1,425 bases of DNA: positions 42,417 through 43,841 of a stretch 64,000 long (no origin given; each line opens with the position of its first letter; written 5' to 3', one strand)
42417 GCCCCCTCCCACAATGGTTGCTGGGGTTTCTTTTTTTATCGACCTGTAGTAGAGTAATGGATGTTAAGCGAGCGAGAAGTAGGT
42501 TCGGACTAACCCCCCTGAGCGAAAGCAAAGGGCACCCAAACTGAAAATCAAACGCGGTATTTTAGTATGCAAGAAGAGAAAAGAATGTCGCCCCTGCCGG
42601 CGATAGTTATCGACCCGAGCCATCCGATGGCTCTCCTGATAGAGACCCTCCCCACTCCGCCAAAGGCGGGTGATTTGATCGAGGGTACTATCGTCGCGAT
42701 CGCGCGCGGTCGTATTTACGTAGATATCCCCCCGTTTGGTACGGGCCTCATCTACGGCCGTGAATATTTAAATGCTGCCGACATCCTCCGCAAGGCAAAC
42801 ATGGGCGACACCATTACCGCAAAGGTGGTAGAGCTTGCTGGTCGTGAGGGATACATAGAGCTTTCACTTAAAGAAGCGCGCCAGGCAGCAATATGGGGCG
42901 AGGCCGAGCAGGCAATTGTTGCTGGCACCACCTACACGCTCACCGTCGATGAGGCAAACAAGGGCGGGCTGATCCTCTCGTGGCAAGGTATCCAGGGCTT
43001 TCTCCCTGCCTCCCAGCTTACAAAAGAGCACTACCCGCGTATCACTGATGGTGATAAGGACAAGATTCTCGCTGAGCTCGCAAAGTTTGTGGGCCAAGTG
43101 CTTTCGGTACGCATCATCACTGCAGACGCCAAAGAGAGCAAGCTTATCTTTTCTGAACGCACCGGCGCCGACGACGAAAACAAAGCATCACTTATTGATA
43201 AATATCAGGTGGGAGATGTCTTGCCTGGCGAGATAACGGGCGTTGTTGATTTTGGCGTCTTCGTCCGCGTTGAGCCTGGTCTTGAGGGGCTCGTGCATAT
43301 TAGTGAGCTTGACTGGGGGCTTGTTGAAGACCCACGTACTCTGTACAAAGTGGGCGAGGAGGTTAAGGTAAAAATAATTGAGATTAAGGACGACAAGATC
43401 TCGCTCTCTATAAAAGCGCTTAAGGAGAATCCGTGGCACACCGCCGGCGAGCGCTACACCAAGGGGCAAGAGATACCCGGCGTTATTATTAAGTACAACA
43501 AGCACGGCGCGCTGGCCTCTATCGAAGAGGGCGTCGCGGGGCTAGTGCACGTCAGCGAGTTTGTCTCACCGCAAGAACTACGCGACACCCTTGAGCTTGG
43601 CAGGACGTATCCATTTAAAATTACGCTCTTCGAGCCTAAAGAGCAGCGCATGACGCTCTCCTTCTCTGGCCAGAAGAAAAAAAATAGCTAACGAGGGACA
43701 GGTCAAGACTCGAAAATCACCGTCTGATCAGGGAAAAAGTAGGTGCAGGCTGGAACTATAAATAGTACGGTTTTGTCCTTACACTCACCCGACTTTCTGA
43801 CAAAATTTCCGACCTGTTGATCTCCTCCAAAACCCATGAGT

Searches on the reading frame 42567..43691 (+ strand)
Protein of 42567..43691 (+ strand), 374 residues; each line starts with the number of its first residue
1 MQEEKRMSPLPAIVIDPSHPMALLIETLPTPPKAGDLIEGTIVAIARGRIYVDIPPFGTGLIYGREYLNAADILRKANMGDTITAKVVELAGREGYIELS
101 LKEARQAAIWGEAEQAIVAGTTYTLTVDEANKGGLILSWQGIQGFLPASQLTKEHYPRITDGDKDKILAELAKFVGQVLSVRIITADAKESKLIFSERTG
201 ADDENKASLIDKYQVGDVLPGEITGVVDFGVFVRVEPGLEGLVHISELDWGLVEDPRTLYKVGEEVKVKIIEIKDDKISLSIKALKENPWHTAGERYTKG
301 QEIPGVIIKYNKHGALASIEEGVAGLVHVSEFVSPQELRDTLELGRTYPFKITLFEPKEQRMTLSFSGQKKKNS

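Call 49: search_protein_families(library=pfam, proteins=[window:42567-43691:+], max_evalue=0.0001)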
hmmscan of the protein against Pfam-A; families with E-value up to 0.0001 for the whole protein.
window:42567-43691:+ (374 aa): 3 families
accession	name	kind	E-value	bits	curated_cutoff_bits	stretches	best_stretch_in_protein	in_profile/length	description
PF00575.29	S1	-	4.6e-44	149.1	22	3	212-283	1-74/74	S1 RNA binding domain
PF23459.1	S1_RRP5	-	1.9e-09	38.4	27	0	297-331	1-35/72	RRP5 S1 domain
PF21710.3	Spt6_S1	-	1.1e-07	32.5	27.5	0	213-284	14-86/91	Spt6, S1/OB domain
